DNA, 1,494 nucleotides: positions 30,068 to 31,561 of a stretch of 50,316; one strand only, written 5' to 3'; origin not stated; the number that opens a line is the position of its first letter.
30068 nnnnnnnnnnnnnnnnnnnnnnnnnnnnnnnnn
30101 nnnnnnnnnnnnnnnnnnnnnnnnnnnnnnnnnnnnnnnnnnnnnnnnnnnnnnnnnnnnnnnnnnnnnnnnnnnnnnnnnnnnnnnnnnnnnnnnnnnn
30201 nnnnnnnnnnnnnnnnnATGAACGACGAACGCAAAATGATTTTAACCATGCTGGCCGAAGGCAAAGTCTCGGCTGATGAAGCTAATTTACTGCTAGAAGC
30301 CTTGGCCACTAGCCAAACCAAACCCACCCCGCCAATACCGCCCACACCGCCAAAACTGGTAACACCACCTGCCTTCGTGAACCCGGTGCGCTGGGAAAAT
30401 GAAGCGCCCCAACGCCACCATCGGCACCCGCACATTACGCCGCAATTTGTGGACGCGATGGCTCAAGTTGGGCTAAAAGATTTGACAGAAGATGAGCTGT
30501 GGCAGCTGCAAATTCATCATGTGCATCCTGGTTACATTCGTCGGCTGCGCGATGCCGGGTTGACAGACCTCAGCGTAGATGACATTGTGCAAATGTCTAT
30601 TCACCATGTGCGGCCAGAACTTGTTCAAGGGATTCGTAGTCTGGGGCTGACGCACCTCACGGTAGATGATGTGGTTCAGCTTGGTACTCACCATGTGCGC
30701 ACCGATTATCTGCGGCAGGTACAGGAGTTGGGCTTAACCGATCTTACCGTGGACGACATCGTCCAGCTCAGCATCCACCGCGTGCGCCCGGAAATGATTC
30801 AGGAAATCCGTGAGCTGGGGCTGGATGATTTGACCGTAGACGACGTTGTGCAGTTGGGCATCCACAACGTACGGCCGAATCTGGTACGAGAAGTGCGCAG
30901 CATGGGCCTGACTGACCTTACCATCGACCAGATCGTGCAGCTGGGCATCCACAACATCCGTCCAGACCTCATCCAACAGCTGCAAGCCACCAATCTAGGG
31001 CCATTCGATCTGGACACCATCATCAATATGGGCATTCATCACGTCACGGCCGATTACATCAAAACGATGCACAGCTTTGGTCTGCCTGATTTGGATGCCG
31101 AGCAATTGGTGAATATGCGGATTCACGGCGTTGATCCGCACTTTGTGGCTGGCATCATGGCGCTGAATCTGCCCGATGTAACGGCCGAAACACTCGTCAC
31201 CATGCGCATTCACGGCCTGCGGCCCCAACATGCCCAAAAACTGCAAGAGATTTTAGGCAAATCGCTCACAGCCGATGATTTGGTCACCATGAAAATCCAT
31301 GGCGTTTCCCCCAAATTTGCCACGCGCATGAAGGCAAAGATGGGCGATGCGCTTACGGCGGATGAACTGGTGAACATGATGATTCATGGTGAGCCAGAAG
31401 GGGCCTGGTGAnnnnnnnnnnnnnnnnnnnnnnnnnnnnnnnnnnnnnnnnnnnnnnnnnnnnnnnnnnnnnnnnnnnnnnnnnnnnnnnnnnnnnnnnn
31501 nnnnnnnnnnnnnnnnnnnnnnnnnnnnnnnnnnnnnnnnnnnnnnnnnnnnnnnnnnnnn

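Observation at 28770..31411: Uncharacterised three-gene cassette: DUF2089 zinc-ribbon/HTH protein plus two 29-residue-repeat proteins sharing a SHOCT-like helix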

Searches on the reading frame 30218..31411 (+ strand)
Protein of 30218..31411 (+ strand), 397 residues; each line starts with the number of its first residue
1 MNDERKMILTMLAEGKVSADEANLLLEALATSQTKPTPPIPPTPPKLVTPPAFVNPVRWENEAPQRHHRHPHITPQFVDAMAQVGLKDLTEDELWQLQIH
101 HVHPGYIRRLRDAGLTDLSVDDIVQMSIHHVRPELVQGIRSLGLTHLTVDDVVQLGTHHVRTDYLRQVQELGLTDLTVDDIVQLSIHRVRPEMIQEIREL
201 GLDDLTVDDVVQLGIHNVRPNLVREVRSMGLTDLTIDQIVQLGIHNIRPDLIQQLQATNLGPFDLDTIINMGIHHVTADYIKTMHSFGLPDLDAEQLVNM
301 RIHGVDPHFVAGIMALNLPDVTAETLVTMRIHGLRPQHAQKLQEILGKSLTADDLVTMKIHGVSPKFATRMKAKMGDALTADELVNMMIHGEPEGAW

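Call 3: search_protein_families(library=pfam, proteins=[window:30218-31411:+], max_evalue=1)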
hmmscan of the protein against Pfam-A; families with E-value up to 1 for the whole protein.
window:30218-31411:+ (397 aa): 9 families
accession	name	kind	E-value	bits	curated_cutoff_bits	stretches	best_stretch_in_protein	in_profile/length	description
PF22746.1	SHOCT-like_DUF2089-C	-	3.6e-09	36.3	27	1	3-31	1-29/32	SHOCT-like domain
PF00491.26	Arginase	-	0.0001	22.3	22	0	113-178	145-209/280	Arginase family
PF14747.11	DUF4473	-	0.0015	19.5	25.9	0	108-127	9-28/78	Domain of unknown function (DUF4473)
PF11198.13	DUF2857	-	0.0019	18.3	36.8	0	99-131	9-41/174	Protein of unknown function (DUF2857)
PF13442.11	Cytochrome_CBB3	-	0.02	15.7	27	0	272-299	36-63/68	Cytochrome C oxidase, cbb3-type, subunit III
PF06585.17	JHBP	-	0.029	14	29.2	0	117-147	26-56/239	Haemolymph juvenile hormone binding protein (JHBP)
PF13338.12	AbiEi_4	-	0.12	12.9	25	0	100-115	22-37/49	Transcriptional regulator, AbiEi antitoxin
PF06745.19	ATPase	-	0.14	11.9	26.6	0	125-226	101-200/231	KaiC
PF23931.1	Terminase_6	-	0.25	12.3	27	0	136-145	56-65/96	Terminase small subunit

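Call 4: search_protein_families(library=ncbifam, proteins=[window:30218-31411:+], max_evalue=1)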
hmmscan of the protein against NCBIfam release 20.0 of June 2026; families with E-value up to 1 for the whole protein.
window:30218-31411:+ (397 aa): 6 families
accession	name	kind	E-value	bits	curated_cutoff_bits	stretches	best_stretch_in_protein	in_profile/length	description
NF038175.1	IniB_NTERM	domain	0.00056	19.8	40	0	110-125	27-42/49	IniB N-terminal domain-containing protein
TIGR01926.1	peroxid_rel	subfamily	0.0017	18.2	81.8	0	100-126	131-157/178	peroxidase-related enzyme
NF011972.0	PRK15443.1-3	subfamily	0.0026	17.9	183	0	188-213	48-73/174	diol dehydratase small subunit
NF052654.1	CmpProtComFBBac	equivalog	0.06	13.4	120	0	163-198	16-51/84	late competence protein ComFB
TIGR03601.1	B_an_ocin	subfamily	0.14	12.8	35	0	195-220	6-31/88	heterocycloanthracin/sonorensin family bacteriocin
TIGR04030.1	perox_Avi_7169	hypoth_equivalog_domain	0.59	10.2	233.15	0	103-127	145-169/185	alkylhydroperoxidase domain protein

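Call 8: find_homologous_proteins(query=window:30218-31408:+, max_evalue=0.001)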
Query window:30218-31408:+ (397 aa): 290 proteins with E <= 0.001 among 8000 candidates; the best 120 are listed.
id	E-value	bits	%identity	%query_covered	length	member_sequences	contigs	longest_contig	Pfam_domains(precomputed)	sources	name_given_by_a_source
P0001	5.3e-83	298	36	57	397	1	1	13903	PF22746.2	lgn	-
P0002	8.2e-49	185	28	73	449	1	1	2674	-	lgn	-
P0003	3.9e-47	179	31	65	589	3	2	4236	PF04106.19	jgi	jgi:hypothetical protein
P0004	1.2e-45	175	34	61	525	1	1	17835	PF05569.18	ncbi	ncbi:MAG: M56 family metallopeptidase, partial [Candidatus Zixiibacteriota bacterium]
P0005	1.4e-45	174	35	71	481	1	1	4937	-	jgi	jgi:hypothetical protein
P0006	7.4e-45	172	34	67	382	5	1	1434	-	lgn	-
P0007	9.7e-45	172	33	71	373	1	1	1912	-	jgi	jgi:hypothetical protein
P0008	6.8e-44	169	33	58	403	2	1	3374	-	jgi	jgi:hypothetical protein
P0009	6.8e-43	165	29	66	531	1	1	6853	PF04106.19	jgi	jgi:hypothetical protein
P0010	8.7e-43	165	31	67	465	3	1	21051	PF04106.19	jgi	jgi:hypothetical protein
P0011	9.2e-42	162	31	51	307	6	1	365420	PF02401.24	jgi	jgi:hypothetical protein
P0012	1.1e-40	158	31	50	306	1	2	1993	PF02401.24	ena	-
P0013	1.7e-40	158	38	53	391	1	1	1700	-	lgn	-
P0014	4.3e-39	153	38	59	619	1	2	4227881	PF05569.18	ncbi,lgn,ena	-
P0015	1.4e-38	151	29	64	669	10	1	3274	PF01435.25,PF05569.18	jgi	jgi:beta-lactamase regulating signal transducer with metallopeptidase domain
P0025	4.1e-35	140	35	59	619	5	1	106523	PF05569.18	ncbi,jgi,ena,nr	ncbi:MAG TPA: M56 family metallopeptidase [Candidatus Dormibacteraeota bacterium]|nr:M56 family meta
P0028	6.5e-34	136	33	50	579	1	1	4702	PF26450.2,PF05569.18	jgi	-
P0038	3.7e-33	133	28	77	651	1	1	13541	PF01435.25,PF05569.18,PF25859.1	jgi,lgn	jgi:beta-lactamase regulating signal transducer with metallopeptidase domain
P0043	2.1e-32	131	34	51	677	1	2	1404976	PF05569.18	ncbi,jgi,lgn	jgi:beta-lactamase regulating signal transducer with metallopeptidase domain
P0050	5.4e-31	126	33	53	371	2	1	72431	-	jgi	jgi:hypothetical protein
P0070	4.8e-29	120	31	55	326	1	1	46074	-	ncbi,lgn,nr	ncbi:MAG TPA: hypothetical protein VNM92_08540 [Thermoanaerobaculia bacterium]|nr:hypothetical prote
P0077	1.8e-28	118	25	70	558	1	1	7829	PF22746.2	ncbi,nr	ncbi:MAG: hypothetical protein JXA10_01565 [Anaerolineae bacterium]|nr:hypothetical protein [Anaerol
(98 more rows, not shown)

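Call 11: find_encoding_contigs(protein=P0001, flank=6000, max_places=4)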
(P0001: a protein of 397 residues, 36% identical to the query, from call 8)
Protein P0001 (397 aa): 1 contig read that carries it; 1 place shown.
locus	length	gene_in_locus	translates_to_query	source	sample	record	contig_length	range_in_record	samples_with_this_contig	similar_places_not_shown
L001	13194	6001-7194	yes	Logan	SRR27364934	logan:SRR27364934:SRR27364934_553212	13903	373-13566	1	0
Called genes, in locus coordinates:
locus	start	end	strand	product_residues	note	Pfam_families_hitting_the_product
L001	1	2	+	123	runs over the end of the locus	?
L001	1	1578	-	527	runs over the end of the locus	-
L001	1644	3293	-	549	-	PF00501:AMP-binding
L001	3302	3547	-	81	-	-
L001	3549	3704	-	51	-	-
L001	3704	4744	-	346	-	PF02558:ApbA, PF08546:ApbA_C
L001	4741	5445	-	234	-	PF00230:MIP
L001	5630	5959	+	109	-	PF09862:DUF2089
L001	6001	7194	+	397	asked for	PF22746:SHOCT-like_DUF2089-C (weak)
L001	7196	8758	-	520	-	PF13623:SurA_N_2 (faint), PF00639:Rotamase, PF13616:Rotamase_3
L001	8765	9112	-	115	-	PF01084:Ribosomal_S18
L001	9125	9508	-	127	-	PF00436:SSB, PF22657:SSB_1 (weak)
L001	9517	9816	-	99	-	PF01250:Ribosomal_S6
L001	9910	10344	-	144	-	PF06695:Sm_multidrug_ex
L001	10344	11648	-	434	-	-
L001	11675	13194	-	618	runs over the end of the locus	?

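Call 12: find_encoding_contigs(protein=P0077, flank=6000, max_places=4)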
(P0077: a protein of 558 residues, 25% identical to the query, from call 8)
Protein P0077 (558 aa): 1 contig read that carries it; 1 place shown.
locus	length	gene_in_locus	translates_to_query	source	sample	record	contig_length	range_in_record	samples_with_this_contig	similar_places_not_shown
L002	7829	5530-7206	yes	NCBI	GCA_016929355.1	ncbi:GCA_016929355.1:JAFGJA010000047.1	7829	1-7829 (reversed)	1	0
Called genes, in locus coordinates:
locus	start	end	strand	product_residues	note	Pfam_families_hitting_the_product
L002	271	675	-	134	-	PF04480:DUF559, PF18741:MTES_1575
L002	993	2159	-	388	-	PF13529:Peptidase_C39_2, PF13174:TPR_6 (faint), PF13428:TPR_14 (faint), PF13424:TPR_12 (faint), PF13432:TPR_16 (faint), PF13371:TPR_9 (faint), PF00515:TPR_1 (faint), PF07719:TPR_2 (weak), +3 more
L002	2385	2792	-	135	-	PF01243:PNPOx_N, PF12900:Pyridox_ox_2 (weak)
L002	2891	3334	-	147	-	-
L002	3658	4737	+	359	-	PF02254:TrkA_N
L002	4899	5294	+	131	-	PF22747:Zn_ribbon_DUF2089, PF09862:DUF2089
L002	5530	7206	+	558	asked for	PF22746:SHOCT-like_DUF2089-C (weak)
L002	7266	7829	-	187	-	?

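Call 13: find_encoding_contigs(protein=window:30218-31411:+, flank=6000, max_places=4)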
Protein window:30218-31411:+ (397 aa): 1 contig read that carries it; 1 place shown.
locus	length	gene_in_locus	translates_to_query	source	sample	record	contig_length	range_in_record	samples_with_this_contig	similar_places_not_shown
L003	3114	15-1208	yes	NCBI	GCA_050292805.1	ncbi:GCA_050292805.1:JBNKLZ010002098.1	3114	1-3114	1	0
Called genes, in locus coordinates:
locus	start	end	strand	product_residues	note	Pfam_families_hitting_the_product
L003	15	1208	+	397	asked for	-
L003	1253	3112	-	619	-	?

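Call 18: search_protein_families(library=pfam, proteins=[P0038, P0028, P0014, P0011, P0003, P0005, P0002], max_evalue=0.01)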
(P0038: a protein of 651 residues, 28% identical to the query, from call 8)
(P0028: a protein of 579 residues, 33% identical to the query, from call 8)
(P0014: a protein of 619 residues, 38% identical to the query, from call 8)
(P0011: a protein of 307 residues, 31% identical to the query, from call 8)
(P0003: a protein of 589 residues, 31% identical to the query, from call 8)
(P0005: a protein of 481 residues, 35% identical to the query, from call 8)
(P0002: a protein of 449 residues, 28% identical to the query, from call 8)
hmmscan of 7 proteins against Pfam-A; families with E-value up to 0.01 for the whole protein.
P0038 (651 aa): 5 families
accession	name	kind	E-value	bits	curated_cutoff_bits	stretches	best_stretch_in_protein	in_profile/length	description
PF05569.17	Peptidase_M56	-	1.2e-31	110.4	31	1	54-301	33-294/296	BlaR1 peptidase M56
PF01435.24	Peptidase_M48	-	1.5e-05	25.3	20.3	1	192-240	49-99/186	Peptidase family M48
PF14520.12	HHH_5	-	6.9e-05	23.7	27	0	527-552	6-30/57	Helix-hairpin-helix domain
PF08967.16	ENCP4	-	0.005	17.4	31.4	0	443-480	6-42/81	Putative type 4B encapsulin shell protein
PF09288.16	UBA_3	-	0.0059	16.8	20.4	0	445-462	6-23/55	Fungal ubiquitin-associated domain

P0028 (579 aa): 5 families
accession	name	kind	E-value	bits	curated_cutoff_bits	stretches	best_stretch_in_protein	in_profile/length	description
PF05569.17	Peptidase_M56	-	2e-24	86.8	31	1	21-280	18-294/296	BlaR1 peptidase M56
PF01435.24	Peptidase_M48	-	0.00078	19.8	20.3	1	183-219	63-99/186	Peptidase family M48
PF14520.12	HHH_5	-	0.0014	19.5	27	0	428-462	6-33/57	Helix-hairpin-helix domain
PF10391.15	DNA_pol_lambd_f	-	0.0025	18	29.8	0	457-492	5-38/51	Fingers domain of DNA polymerase lambda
PF13932.14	SAM_GIDA_C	-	0.0033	17.7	27.1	0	426-440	42-56/57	tRNA modifying enzyme MnmG/GidA C-terminal helical bundle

P0014 (619 aa): 2 families
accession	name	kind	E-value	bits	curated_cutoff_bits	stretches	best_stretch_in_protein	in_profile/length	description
PF05569.17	Peptidase_M56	-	3.2e-30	105.8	31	1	29-298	7-293/296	BlaR1 peptidase M56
PF02885.22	Glycos_trans_3N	-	0.0005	20.2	26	0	491-507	39-55/63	Glycosyl transferase family, helical bundle domain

P0011 (307 aa): 4 families
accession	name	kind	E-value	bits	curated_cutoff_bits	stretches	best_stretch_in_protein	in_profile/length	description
PF02401.23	LYTB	-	8.3e-07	29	24.5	0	192-235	40-87/267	LytB protein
PF05305.19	DUF732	-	0.00021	22.1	22.4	0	193-213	4-24/72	Protein of unknown function (DUF732)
PF02885.22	Glycos_trans_3N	-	0.00059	20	26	0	269-286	39-56/63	Glycosyl transferase family, helical bundle domain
PF13932.14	SAM_GIDA_C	-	0.0064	16.7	27.1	0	271-282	42-53/57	tRNA modifying enzyme MnmG/GidA C-terminal helical bundle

P0003 (589 aa): 4 families
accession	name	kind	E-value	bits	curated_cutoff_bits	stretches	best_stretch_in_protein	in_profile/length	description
PF04106.18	ATG5_UblB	-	1e-05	26.5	20.4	0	469-515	38-74/81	Autophagy protein ATG5, UblB domain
PF02401.23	LYTB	-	0.00012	21.9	24.5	0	512-538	54-81/267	LytB protein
PF19797.4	DUF6281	-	0.001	19.6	28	0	331-360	44-73/100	Family of unknown function (DUF6281)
PF20800.2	Xp10_P7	-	0.0048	17.5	27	0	465-488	44-67/73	Xanthomonas phage Xp10 Transcription regulator P7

P0005 (481 aa): 0 families

P0002 (449 aa): 0 families

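Call 28: find_encoding_contigs(protein=P0014, flank=5000, max_places=2)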
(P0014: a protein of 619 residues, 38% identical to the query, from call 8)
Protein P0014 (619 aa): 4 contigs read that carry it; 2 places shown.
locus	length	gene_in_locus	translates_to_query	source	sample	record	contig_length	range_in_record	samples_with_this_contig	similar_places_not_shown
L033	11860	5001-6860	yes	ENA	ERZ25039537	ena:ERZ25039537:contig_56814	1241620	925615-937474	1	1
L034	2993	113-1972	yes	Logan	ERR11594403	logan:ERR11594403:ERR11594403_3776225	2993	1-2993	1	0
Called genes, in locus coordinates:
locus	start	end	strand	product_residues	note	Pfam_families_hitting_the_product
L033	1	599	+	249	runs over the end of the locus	-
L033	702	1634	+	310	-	PF00890:FAD_binding_2 (faint), PF01266:DAO (faint), PF01946:Thi4 (faint), PF07992:Pyr_redox_2, PF12831:FAD_oxidored (faint), PF13738:Pyr_redox_3, PF00070:Pyr_redox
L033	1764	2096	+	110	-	PF03544:TonB_C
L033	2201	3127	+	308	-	PF01619:Pro_dh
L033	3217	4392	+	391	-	PF04909:Amidohydro_2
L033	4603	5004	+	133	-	PF03965:Penicillinase_R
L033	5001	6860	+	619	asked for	PF05569:Peptidase_M56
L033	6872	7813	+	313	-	PF02401:LYTB (faint)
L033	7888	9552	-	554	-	PF01019:G_glu_transpept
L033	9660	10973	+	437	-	PF00563:EAL, PF08668:HDOD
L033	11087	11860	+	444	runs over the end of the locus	PF16491:Peptidase_M48_N, PF01435:Peptidase_M48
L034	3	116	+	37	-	?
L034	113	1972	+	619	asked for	PF05569:Peptidase_M56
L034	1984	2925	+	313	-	PF02401:LYTB (faint)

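Call 29: find_encoding_contigs(protein=P0011, flank=5000, max_places=2)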
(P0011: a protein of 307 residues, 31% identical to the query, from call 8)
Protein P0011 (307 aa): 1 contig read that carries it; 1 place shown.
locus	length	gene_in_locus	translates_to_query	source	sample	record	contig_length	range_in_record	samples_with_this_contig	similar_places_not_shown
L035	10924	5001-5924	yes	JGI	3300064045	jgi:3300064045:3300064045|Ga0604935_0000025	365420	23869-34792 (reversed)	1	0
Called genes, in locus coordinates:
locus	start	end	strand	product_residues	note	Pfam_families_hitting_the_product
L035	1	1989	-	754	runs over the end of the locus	PF00512:HisKA, PF02518:HATPase_c, PF00072:Response_reg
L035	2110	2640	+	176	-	-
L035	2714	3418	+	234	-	PF03965:Penicillinase_R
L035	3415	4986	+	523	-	PF05569:Peptidase_M56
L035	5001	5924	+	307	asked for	PF02401:LYTB (faint)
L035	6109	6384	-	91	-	-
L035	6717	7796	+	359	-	PF00483:NTP_transferase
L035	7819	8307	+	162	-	PF00990:GGDEF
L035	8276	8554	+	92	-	-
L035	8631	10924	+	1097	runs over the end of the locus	PF01339:CheB_methylest, PF03705:CheR_N, PF01739:CheR, PF10473:CENP-F_leu_zip (weak), PF08448:PAS_4 (weak), PF13596:PAS_10, PF07730:HisKA_3, PF02518:HATPase_c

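Call 31: predict_structure(alignment_id=A1)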
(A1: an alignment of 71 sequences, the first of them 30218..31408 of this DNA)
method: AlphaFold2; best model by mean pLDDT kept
length: 397 residues; sequences in the alignment: 71
mean_pLDDT: 90.2   pTM: 0.73
mean pLDDT of the five models: 90.2, 89.8, 89.4, 85.1, 83.6
residues with pLDDT >= 90: 340; 70-90: 13; 50-70: 10; < 50: 34
segments of 3 or more residues with pLDDT < 50: 34-64
pLDDT, mean of each block of 10 residues (from residue 1): 90 97 92 51 44 42 51 92 97 96 97 96 98 97 96 97 97 96 97 98 96 97 97 97 97 96 95 98 95 97 96 93 95 95 94 94 95 92 92 66
secondary structure, 60 per line:
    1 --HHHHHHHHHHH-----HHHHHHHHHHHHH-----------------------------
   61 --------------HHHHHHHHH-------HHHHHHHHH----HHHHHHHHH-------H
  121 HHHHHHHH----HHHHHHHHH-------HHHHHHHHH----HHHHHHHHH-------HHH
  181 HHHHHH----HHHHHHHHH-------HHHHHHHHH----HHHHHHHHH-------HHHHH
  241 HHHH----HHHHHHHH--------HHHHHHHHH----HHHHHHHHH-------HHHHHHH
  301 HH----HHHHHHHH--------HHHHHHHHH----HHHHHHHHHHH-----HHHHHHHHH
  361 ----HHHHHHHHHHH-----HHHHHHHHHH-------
elements in order: H3-13 H19-31 H75-83 H91-99 H104-112 H120-128 H133-141 H149-157 H162-170 H178-186 H191-199 H207-215 H220-228 H236-244 H249-256 H265-273 H278-286 H294-302 H307-314 H323-331 H336-346 H352-360 H365-375 H381-390
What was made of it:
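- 30218..31411 (+): g3, the 'H-type' partner. SHOCT-like hairpin aa 3-31 (nt 30224-30310), disordered Pro-rich linker aa 32-72, about 11 x 29-aa repeats aa 73-391 (nt 30434-31390) with His conserved in every unit. AF2 pLDDT 90.2, pTM 0.73, 22 short repeat helices in pairs (11 two-helix units), linker residues 34-64 below pLDDT 50 (call 31).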

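Call 33: search_solved_structures(query=A1, max_evalue=1)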
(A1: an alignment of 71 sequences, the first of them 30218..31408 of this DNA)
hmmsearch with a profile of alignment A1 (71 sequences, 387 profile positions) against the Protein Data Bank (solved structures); distinct sequences matched with E-value up to 1: 33.
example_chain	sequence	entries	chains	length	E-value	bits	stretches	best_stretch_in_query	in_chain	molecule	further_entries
9jo8_A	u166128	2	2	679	1.5e-11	47.1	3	180-320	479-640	TALE repeat protein targeting mitochondiral ND1-L gene. | TALE repeat protein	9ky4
4osr_A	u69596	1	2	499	2e-11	46.7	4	180-312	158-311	Hax3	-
2ypf_A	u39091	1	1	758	2.8e-11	46.2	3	181-310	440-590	AVRBS3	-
4gjp_A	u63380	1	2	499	5.4e-10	42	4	180-321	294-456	Hax3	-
4ot0_A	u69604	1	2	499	5.5e-10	42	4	179-311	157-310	Hax3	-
9ld1_A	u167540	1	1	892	7.1e-10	41.6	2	208-310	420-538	inactivate TOD4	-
4osw_A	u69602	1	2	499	2.7e-09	39.7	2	179-312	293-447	Hax3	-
4osj_A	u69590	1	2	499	3.3e-09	39.4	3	179-321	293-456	Hax3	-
4oss_A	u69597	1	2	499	3.4e-09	39.4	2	179-311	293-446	Hax3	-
3v6p_A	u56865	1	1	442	3.6e-09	39.3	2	182-311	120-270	dHax3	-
4osl_A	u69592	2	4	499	3.7e-09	39.2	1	179-310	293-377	Hax3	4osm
6jw5_A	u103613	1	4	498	3.9e-09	39.1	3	178-309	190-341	TAL effector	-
4gjr_A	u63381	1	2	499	4e-09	39.1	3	180-312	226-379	Hax3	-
4osv_A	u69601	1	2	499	4.2e-09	39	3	178-310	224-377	Hax3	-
4osq_A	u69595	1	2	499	4.3e-09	39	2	180-321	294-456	Hax3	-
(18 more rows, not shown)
